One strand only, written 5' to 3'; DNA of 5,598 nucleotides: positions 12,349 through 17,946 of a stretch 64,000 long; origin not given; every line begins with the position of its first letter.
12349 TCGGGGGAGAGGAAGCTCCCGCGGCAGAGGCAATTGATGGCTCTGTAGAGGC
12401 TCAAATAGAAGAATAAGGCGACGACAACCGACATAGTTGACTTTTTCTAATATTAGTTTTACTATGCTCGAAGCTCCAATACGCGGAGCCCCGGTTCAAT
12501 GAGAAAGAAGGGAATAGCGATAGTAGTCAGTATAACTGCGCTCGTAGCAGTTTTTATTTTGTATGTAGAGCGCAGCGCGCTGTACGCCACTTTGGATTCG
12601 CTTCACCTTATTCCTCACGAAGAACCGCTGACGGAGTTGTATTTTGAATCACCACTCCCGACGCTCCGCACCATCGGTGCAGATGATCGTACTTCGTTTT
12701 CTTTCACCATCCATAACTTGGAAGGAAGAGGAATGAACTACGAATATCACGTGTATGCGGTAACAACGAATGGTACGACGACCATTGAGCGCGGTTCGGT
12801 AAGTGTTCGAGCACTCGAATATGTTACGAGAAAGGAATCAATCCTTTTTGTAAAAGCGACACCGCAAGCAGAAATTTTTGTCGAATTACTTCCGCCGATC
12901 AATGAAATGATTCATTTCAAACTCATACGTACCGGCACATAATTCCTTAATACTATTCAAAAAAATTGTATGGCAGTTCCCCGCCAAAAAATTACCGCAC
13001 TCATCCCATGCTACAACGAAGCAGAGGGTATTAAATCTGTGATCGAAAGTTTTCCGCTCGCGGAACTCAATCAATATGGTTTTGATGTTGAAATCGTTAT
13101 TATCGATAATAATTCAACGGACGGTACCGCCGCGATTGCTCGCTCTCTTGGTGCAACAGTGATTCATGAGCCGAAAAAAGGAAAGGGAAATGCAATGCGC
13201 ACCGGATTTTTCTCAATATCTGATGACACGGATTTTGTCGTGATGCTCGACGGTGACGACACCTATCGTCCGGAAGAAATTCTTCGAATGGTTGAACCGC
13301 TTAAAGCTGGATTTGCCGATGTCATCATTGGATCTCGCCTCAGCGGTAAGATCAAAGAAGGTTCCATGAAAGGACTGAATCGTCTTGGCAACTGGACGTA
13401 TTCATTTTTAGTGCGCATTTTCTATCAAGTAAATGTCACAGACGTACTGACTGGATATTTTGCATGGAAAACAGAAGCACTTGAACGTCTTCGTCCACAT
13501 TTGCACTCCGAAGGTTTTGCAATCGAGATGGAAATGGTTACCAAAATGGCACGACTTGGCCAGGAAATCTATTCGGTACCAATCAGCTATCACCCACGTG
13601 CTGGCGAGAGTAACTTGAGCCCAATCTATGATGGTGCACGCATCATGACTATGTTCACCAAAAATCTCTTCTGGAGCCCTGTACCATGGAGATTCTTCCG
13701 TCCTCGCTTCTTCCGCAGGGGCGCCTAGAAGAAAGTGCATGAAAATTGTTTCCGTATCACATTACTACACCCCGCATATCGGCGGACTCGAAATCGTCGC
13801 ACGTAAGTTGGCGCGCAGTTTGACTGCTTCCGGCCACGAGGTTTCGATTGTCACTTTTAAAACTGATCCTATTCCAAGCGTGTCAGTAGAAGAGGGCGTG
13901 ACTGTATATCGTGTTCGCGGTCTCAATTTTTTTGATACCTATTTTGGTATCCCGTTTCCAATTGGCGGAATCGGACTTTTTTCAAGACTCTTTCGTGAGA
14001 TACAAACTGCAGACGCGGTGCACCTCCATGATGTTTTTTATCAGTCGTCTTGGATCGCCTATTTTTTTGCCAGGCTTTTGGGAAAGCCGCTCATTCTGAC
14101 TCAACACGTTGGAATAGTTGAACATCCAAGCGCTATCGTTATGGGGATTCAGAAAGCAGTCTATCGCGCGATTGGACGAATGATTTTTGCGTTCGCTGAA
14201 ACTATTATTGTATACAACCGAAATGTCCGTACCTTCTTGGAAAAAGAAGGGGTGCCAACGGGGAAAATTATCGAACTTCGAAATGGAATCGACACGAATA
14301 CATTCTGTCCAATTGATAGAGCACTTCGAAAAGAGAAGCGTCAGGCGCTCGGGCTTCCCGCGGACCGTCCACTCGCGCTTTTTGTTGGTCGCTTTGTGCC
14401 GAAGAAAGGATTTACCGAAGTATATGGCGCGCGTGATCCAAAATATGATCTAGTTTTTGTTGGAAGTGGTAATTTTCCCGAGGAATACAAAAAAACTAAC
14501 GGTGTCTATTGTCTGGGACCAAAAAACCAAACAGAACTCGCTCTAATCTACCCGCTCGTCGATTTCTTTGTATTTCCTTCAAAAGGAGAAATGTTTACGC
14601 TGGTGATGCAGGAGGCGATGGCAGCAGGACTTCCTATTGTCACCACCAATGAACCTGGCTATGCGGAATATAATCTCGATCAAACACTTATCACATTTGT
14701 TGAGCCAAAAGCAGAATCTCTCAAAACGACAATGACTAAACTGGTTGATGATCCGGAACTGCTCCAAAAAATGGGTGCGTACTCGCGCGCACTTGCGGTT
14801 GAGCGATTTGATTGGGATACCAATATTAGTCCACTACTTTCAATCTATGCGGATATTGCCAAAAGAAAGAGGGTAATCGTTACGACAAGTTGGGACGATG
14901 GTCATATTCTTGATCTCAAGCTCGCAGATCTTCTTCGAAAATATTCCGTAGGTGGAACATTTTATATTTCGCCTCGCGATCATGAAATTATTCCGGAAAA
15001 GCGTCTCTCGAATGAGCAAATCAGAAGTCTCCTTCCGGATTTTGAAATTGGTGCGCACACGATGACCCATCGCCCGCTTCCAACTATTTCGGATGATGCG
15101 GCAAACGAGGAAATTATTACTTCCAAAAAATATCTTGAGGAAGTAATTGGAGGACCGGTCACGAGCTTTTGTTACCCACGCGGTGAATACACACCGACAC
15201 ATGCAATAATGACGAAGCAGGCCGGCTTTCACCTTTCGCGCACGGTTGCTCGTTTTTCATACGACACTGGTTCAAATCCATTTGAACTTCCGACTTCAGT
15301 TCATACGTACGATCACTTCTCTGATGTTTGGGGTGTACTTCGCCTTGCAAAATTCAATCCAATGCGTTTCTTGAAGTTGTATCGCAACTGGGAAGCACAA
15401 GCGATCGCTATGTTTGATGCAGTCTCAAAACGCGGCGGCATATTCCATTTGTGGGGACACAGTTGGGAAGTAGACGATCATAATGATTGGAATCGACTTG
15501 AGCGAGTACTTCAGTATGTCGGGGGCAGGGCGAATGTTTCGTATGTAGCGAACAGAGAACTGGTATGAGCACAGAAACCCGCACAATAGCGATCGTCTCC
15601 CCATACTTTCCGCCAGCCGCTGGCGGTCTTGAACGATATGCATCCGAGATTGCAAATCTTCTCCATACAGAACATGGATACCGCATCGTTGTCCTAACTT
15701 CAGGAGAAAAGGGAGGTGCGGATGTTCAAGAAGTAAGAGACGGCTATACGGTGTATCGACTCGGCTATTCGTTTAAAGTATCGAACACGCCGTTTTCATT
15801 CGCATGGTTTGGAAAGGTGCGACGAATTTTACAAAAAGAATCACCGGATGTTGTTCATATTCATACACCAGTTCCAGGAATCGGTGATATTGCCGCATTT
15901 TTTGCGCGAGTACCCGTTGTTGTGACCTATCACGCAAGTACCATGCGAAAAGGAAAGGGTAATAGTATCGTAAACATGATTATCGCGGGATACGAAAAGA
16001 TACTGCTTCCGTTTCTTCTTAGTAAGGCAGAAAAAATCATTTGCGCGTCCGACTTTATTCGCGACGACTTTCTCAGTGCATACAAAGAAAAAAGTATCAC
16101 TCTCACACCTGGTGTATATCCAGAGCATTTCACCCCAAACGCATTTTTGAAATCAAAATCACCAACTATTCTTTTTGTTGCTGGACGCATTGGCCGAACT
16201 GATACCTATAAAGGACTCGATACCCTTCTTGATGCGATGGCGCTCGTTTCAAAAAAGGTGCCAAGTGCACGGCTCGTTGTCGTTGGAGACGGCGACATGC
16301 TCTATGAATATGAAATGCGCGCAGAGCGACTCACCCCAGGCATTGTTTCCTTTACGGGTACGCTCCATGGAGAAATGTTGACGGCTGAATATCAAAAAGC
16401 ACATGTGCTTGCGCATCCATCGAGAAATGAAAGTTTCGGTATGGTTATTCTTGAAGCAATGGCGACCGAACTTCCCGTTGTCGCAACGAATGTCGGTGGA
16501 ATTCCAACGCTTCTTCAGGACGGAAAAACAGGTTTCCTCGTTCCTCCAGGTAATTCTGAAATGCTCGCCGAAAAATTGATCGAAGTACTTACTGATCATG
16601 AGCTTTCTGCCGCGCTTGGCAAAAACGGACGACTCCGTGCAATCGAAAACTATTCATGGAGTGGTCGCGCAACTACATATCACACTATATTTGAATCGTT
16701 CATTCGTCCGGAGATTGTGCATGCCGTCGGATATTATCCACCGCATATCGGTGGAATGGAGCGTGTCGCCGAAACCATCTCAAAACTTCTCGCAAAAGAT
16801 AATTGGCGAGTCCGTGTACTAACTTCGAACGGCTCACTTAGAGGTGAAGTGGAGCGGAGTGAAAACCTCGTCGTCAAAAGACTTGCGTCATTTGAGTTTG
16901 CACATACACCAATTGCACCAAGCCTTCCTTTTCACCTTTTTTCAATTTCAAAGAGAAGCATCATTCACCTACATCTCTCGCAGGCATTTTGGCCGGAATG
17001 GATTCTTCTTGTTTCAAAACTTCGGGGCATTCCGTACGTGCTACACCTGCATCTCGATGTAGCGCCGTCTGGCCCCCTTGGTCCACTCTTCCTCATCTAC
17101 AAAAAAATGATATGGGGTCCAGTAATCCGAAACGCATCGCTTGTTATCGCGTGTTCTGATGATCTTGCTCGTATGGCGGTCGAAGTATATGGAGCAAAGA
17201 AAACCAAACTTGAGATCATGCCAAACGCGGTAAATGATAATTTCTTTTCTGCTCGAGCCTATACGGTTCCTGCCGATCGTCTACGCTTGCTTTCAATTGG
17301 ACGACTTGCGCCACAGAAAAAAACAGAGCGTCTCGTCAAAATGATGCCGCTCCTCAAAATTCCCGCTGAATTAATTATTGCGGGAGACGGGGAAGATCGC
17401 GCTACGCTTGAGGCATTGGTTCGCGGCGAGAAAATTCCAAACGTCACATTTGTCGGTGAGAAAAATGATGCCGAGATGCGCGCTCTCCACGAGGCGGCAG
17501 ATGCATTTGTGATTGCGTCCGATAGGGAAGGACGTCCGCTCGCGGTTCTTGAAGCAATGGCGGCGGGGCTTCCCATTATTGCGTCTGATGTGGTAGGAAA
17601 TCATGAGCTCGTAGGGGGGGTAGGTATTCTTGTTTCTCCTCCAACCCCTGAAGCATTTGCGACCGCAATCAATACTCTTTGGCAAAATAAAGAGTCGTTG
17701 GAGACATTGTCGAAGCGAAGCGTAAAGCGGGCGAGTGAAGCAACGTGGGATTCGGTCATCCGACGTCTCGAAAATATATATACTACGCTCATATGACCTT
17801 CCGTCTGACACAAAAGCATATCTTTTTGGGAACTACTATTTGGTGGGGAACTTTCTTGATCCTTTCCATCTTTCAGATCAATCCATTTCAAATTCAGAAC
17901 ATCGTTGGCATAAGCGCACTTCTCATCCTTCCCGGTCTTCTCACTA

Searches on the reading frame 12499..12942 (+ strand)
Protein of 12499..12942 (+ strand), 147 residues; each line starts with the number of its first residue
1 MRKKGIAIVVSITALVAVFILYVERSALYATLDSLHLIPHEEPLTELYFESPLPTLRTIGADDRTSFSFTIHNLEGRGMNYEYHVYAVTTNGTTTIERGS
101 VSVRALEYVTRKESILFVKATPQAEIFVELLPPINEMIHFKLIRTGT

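Call 3: search_protein_families(library=pfam, proteins=[window:12499-12942:+], max_evalue=0.1)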
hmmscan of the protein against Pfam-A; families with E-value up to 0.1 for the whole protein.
window:12499-12942:+ (147 aa): 0 families

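Call 4: search_protein_families(library=ncbifam, proteins=[window:12499-12942:+], max_evalue=0.1)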
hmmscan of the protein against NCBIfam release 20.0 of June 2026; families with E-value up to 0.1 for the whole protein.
window:12499-12942:+ (147 aa): 1 family
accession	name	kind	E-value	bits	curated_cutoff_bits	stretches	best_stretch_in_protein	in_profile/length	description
TIGR03000.1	plancto_dom_1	domain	0.01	15.8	43.1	1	65-110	27-72/75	TIGR03000 domain-containing protein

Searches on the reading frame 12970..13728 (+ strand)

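Call 3: search_protein_families(library=pfam, proteins=[window:12970-13728:+], max_evalue=0.1)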
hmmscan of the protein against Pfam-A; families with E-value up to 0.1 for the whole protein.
window:12970-13728:+ (252 aa): 3 families
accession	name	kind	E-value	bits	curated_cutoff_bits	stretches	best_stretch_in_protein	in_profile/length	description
PF00535.33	Glycos_transf_2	-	5.5e-27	95.2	23.3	1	10-173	2-166/168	Glycosyl transferase family 2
PF13641.12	Glyco_tranf_2_3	-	1.2e-08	35.7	27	1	8-117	3-120/230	Glycosyltransferase like family 2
PF13704.12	Glyco_tranf_2_4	-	0.0078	17.1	27.5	1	34-96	15-81/98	Glycosyl transferase family 2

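Call 4: search_protein_families(library=ncbifam, proteins=[window:12970-13728:+], max_evalue=0.1)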
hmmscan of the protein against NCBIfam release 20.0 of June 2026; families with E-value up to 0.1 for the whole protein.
window:12970-13728:+ (252 aa): 19 families
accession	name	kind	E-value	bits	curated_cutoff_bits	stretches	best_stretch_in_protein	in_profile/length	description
TIGR04182.1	glyco_TIGR04182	equivalog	3e-58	197.5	325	1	8-231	2-217/293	S-layer glycoprotein N-glycosyltransferase AglJ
NF041391.1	DPhHxTase_Halo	equivalog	1.4e-28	99.4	375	1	14-227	3-203/213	dolichyl-phosphate hexose transferase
NF058614.1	PPMAGASynPpgS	equivalog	1.2e-16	60.9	370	1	11-195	5-184/226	polyprenyl-phospho-N-acetylgalactosaminyl synthase PpgS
NF010496.0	PRK13915.1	equivalog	1.2e-12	47.6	262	1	6-111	31-142/307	glucosyl-3-phosphoglycerate synthase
TIGR04283.1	glyco_like_mftF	equivalog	1.4e-10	41.1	182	1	10-82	3-70/221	TIGR04283 family arsenosugar biosynthesis glycosyltransferase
TIGR03937.1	PgaC_IcaA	equivalog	3e-10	39.6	422.3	1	6-112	45-151/407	poly-beta-1,6-N-acetyl-D-glucosamine synthase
NF007986.1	PRK10714.1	equivalog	6.9e-09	35.1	529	1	6-119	6-122/316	undecaprenyl-phosphate 4-deoxy-4-formamido-L-arabinose transferase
TIGR03469.1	HpnB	hypoth_equivalog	4.9e-08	32.4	379.25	1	7-64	45-99/386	hopene-associated glycosyltransferase HpnB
NF041865.1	EpsU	equivalog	1e-07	31.3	700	1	3-105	36-141/394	exopolysaccharide biosynthesis GT2 family glycosyltransferase EpsU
NF038302.1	EPS_HpsE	equivalog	5.9e-07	28.7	300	1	8-100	3-100/307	hormogonium polysaccharide biosynthesis glycosyltransferase HpsE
NF047588.1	GlcsyltransPgfSStrep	equivalog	1.8e-06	27.4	500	1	7-124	2-122/308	glycosyltransferase PgfS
NF047683.1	TeichurnBiosyTuaG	equivalog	7.4e-06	25.8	400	1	5-109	5-109/252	teichuronic acid biosynthesis protein TuaG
NF050050.1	ProtGlycPglI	equivalog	1.2e-05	24.8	500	1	7-122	3-119/306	GalNAc(5)-diNAcBac-PP-undecaprenol beta-1,3-glucosyltransferase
TIGR03111.1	glyc2_xrt_Gpos1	hypoth_equivalog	3.3e-05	22.9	363.95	1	7-111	50-156/439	TIGR03111 family XrtG-associated glycosyltransferase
NF045692.1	OglycostaseCruG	equivalog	0.0001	21.4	600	1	7-111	42-152/386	2'-O-glycosyltransferase CruG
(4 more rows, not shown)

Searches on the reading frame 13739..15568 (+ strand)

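Call 54: search_protein_families(library=pfam, proteins=[window:13739-15568:+], max_evalue=0.0001)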
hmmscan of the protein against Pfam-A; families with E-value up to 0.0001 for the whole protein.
window:13739-15568:+ (609 aa): 6 families
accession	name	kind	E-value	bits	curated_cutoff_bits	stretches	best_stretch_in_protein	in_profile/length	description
PF00534.26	Glycos_transf_1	-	1.2e-23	84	26.4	1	197-350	2-170/172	Glycosyl transferases group 1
PF13439.12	Glyco_transf_4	-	7.8e-21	75.3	28.5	1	14-187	1-169/170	Glycosyltransferase Family 4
PF13579.12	Glyco_trans_4_4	-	4e-18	66.7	29.7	1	15-183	1-158/158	Glycosyl transferase 4-like domain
PF13692.12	Glyco_trans_1_4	-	4.3e-15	56.6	27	1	211-338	2-142/142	Glycosyl transferases group 1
PF01522.26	Polysacc_deac_1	-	5.8e-15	55.8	23.1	1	380-498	8-122/124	Polysaccharide deacetylase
PF20706.3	GT4-conflict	-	5.8e-08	32.6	26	0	274-311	282-319/385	Family 4 Glycosyltransferase in conflict systems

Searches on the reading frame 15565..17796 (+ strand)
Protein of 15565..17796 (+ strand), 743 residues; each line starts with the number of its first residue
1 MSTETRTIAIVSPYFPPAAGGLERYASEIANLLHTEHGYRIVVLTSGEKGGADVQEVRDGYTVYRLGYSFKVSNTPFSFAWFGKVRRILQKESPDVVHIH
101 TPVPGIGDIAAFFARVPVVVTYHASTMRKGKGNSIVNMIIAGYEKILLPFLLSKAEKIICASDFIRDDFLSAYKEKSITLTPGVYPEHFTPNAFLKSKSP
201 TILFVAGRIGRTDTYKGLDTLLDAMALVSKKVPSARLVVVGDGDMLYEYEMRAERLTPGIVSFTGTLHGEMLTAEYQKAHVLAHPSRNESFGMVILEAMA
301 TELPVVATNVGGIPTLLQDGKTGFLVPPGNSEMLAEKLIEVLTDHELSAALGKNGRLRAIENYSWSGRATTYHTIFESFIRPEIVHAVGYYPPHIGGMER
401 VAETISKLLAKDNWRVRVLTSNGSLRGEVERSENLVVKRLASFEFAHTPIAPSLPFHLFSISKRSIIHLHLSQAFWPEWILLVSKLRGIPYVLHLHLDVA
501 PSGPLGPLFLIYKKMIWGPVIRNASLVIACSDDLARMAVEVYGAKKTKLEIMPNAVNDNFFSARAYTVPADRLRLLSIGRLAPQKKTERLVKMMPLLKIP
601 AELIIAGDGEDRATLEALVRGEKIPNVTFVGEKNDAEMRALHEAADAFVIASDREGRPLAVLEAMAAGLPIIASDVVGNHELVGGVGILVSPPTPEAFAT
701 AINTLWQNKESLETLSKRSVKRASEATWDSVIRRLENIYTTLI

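Call 54: search_protein_families(library=pfam, proteins=[window:15565-17796:+], max_evalue=0.0001)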
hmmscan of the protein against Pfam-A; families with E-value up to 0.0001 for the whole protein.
window:15565-17796:+ (743 aa): 7 families
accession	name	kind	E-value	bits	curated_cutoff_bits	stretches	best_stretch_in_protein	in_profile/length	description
PF00534.26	Glycos_transf_1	-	4.2e-75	251.5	26.4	2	198-357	14-171/172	Glycosyl transferases group 1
PF13692.12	Glyco_trans_1_4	-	6.8e-70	234.3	27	2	203-344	5-142/142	Glycosyl transferases group 1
PF13439.12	Glyco_transf_4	-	4.2e-43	147.8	28.5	2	20-181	2-163/170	Glycosyltransferase Family 4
PF13579.12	Glyco_trans_4_4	-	7.7e-33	114.5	29.7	2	20-170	1-143/158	Glycosyl transferase 4-like domain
PF20706.3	GT4-conflict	-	1.9e-21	77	26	2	174-366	171-379/385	Family 4 Glycosyltransferase in conflict systems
PF13524.12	Glyco_trans_1_2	-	1.6e-13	51.3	25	1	230-372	10-142/144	Glycosyl transferase-like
PF13477.12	Glyco_trans_4_2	-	1.7e-13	51.4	23.4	1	27-162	14-139/139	Glycosyl transferase 4-like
